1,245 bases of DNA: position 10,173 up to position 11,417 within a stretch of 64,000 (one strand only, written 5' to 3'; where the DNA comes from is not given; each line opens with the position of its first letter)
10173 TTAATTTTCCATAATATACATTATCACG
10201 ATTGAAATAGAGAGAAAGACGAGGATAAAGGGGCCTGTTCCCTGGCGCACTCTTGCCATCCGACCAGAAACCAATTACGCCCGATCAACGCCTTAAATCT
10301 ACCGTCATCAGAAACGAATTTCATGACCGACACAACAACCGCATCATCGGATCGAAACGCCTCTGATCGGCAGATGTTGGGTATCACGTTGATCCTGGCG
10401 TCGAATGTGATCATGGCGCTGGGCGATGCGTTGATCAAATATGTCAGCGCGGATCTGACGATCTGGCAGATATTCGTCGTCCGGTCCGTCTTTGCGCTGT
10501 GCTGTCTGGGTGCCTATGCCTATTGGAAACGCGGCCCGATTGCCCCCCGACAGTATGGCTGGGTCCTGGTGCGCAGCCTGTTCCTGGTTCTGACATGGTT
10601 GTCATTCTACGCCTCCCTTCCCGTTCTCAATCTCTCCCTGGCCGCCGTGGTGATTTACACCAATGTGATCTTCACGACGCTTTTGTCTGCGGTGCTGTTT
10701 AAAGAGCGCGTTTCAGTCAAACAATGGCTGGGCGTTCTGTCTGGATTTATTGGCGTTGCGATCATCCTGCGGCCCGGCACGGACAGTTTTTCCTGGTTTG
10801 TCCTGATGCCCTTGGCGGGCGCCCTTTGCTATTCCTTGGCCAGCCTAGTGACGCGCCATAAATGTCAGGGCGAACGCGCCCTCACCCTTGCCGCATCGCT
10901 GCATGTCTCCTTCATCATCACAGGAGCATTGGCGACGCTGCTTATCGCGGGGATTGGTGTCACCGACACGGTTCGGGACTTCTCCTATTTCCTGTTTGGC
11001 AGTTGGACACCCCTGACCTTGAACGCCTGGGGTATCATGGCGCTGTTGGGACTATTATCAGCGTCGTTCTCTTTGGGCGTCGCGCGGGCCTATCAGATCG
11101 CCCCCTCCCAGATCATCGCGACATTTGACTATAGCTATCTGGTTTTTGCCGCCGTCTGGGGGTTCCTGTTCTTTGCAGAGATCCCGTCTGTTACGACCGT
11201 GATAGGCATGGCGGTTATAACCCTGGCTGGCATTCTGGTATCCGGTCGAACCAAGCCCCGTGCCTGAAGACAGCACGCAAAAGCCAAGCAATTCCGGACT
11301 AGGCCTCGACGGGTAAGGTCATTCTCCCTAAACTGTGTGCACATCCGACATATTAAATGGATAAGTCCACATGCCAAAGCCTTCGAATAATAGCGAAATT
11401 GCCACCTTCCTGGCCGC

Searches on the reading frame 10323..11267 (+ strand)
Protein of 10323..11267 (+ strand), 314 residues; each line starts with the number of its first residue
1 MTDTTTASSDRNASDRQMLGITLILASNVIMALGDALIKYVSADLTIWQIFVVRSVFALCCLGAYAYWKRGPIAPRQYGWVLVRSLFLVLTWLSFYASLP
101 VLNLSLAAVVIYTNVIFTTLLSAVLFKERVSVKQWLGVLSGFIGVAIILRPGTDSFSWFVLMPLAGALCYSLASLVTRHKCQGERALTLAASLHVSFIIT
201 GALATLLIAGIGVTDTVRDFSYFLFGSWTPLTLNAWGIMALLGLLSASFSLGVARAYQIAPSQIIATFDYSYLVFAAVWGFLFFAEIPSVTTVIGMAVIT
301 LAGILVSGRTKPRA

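Call 7: search_protein_families(library=pfam, proteins=[window:10323-11267:+], max_evalue=0.01)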
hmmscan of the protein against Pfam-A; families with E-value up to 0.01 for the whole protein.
window:10323-11267:+ (314 aa): 1 family
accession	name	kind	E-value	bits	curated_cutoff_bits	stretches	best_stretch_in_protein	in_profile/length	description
PF00892.27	EamA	-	9.9e-23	81.3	28.2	2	19-149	2-134/135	EamA-like transporter family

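Call 15: find_encoding_contigs(protein=window:10323-11267:+, flank=10000, max_places=10)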
Protein window:10323-11267:+ (314 aa): 8 contigs read that carry it; 8 places shown.
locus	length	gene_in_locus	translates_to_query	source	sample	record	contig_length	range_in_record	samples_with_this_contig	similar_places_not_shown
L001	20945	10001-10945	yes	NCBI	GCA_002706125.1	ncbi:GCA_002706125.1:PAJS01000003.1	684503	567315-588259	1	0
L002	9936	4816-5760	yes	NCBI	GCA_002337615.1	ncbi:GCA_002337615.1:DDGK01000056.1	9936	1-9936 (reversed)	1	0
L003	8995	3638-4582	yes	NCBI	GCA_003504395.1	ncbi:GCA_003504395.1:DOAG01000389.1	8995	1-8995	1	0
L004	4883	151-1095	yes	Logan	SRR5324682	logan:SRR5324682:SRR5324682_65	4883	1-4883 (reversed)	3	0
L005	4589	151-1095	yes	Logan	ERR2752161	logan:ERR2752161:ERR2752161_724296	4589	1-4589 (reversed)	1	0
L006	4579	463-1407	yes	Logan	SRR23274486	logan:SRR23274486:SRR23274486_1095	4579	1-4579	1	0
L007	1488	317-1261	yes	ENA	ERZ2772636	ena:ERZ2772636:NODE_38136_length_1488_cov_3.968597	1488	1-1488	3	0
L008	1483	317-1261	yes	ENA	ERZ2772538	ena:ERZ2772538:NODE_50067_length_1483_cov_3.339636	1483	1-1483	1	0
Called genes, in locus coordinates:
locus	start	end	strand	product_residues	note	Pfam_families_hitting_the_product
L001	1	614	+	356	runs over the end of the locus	PF02653:BPD_transp_2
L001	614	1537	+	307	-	PF02653:BPD_transp_2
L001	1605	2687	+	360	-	PF02608:Bmp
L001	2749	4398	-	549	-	PF00111:Fer2, PF00211:Guanylate_cyc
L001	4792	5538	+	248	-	-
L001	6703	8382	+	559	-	-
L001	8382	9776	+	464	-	-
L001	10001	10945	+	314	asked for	PF00892:EamA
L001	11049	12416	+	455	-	-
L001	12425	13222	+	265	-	PF01503:PRA-PH (faint), PF03819:MazG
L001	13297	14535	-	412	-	PF04748:Polysacc_deac_2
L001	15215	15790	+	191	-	PF00117:GATase, PF07722:Peptidase_C26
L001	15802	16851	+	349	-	PF02885:Glycos_trans_3N, PF00591:Glycos_transf_3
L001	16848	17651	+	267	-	PF00218:IGPS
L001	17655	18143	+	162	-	PF01967:MoaC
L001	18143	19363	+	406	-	PF03453:MoeA_N, PF00994:MoCF_biosynth, PF03454:MoeA_C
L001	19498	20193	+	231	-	PF01726:LexA_DNA_bind, PF00717:Peptidase_S24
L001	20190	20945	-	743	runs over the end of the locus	PF13567:DUF4131, PF03772:Competence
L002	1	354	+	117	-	?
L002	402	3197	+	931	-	PF03176:MMPL, PF00873:ACR_tran (faint), PF02460:Patched (faint), PF12349:Sterol-sensing, PF03176:MMPL, PF00027:cNMP_binding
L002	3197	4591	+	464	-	-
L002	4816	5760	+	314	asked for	PF00892:EamA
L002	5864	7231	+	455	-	PF00120:Gln-synt_C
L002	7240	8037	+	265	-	PF01503:PRA-PH (faint), PF03819:MazG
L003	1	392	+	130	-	?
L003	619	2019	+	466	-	PF03176:MMPL, PF00027:cNMP_binding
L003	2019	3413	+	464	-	-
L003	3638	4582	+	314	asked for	PF00892:EamA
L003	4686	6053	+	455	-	PF00120:Gln-synt_C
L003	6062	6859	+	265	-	PF01503:PRA-PH (faint), PF03819:MazG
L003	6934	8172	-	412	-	PF04748:Polysacc_deac_2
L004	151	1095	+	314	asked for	PF00892:EamA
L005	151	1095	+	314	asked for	PF00892:EamA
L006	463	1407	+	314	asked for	PF00892:EamA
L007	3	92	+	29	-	?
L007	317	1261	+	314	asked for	PF00892:EamA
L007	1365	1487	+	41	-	?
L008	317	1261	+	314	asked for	PF00892:EamA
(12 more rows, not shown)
